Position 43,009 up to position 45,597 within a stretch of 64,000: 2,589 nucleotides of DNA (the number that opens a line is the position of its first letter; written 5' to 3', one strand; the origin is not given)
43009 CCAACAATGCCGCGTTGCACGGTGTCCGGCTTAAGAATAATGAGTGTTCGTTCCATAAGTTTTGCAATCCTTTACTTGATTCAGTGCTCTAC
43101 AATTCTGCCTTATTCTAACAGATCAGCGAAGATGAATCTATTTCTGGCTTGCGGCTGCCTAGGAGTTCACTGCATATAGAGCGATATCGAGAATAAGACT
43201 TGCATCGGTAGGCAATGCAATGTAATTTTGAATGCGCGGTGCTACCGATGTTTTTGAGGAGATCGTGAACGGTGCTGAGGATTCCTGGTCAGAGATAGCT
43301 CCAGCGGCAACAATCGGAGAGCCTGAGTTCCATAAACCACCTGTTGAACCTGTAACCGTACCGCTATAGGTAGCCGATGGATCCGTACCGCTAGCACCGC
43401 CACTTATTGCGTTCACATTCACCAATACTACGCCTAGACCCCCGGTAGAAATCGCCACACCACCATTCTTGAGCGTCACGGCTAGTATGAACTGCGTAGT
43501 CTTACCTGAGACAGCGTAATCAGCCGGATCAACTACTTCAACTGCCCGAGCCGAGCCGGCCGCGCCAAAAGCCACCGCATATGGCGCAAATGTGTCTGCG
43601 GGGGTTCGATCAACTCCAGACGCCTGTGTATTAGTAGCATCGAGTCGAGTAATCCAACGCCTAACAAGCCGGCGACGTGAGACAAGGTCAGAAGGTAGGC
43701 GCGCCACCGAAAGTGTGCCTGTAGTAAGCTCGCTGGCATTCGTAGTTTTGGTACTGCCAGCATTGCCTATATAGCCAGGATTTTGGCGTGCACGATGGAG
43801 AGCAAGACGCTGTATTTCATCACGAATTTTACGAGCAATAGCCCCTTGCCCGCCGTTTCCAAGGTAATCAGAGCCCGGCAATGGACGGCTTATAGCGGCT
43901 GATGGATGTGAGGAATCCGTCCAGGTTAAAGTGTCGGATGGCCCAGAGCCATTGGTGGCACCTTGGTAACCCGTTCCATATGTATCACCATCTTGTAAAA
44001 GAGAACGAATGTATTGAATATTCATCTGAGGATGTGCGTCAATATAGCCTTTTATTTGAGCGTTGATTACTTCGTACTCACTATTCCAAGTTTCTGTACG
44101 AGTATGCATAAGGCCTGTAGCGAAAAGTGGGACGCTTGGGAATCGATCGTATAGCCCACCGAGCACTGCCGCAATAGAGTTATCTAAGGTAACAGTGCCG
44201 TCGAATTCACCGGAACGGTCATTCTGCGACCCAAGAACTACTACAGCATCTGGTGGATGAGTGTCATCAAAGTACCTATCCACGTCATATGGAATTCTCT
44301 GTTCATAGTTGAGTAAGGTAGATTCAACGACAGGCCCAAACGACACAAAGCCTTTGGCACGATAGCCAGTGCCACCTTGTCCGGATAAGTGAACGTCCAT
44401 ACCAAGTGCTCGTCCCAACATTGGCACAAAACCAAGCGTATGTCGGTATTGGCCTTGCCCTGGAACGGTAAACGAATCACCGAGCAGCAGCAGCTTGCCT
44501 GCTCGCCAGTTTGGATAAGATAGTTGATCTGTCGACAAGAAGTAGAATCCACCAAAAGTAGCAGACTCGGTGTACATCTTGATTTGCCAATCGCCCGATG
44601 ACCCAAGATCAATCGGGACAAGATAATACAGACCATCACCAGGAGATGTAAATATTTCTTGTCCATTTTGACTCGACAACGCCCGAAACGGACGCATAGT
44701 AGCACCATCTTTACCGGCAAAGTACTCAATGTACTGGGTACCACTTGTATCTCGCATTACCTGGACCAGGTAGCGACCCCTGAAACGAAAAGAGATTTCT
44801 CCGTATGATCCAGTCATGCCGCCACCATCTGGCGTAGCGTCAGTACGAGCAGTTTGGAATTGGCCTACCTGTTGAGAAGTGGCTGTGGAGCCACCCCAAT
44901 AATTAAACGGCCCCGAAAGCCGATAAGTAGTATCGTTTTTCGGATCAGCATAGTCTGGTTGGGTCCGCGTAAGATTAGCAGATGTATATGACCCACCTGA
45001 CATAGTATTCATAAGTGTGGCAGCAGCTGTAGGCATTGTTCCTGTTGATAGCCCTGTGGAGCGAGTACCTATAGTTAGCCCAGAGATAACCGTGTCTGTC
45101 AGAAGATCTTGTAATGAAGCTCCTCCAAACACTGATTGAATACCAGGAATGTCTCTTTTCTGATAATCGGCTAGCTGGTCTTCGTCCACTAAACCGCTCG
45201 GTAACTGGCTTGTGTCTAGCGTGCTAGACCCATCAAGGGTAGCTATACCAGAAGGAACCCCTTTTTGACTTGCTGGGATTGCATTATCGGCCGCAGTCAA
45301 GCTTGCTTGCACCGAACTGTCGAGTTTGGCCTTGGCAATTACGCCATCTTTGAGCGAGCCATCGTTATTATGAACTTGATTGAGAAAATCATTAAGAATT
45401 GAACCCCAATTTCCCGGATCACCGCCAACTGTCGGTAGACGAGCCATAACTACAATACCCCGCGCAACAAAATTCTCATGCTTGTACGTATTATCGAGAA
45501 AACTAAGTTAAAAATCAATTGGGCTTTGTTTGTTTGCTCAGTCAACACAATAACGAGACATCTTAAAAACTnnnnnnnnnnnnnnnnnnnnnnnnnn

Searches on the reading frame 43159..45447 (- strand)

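Call 60: search_protein_families(library=pfam, proteins=[window:43159-45447:-], max_evalue=0.001)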
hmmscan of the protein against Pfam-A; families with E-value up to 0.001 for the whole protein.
window:43159-45447:- (762 aa): 1 family
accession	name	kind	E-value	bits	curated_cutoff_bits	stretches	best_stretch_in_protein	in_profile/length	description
PF13472.12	Lipase_GDSL_2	-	8.7e-07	30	32.9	1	322-478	2-141/178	GDSL-like Lipase/Acylhydrolase family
